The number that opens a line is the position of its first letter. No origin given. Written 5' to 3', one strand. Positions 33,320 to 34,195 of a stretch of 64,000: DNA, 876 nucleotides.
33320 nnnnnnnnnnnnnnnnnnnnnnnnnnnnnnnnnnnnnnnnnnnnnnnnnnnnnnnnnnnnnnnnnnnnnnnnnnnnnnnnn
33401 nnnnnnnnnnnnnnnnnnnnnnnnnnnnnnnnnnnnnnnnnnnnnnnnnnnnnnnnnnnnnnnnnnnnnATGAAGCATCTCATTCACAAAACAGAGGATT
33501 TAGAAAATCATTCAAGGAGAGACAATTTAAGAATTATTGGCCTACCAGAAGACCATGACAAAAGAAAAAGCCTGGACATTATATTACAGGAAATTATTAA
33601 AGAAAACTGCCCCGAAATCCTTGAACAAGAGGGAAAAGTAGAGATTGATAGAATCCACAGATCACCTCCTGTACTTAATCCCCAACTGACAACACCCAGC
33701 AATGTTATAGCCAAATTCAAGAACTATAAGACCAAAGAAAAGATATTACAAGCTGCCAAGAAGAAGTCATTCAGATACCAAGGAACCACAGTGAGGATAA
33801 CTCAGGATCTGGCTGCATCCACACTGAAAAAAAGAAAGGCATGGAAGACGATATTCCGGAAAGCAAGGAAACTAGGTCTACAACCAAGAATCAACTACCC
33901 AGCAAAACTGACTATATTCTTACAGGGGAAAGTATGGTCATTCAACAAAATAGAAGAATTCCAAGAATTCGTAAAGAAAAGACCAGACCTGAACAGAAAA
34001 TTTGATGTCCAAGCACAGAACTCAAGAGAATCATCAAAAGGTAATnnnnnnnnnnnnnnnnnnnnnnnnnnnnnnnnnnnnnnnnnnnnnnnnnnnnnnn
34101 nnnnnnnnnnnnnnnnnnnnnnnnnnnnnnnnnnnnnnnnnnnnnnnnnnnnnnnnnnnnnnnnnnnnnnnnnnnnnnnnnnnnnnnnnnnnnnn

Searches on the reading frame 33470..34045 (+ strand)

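Call 73: search_protein_families(library=pfam, proteins=[window:33470-34045:+], max_evalue=0.001)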
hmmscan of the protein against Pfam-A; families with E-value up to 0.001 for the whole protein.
window:33470-34045:+ (192 aa): 2 families
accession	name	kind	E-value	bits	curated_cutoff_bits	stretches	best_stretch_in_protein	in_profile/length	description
PF02994.20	Transposase_22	-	3.9e-14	53.2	22.4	1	17-113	1-98/98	L1 transposable element RBD-like domain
PF17490.7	Tnp_22_dsRBD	-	1.1e-08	35.5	22.2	1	116-175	1-60/65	L1 transposable element dsRBD-like domain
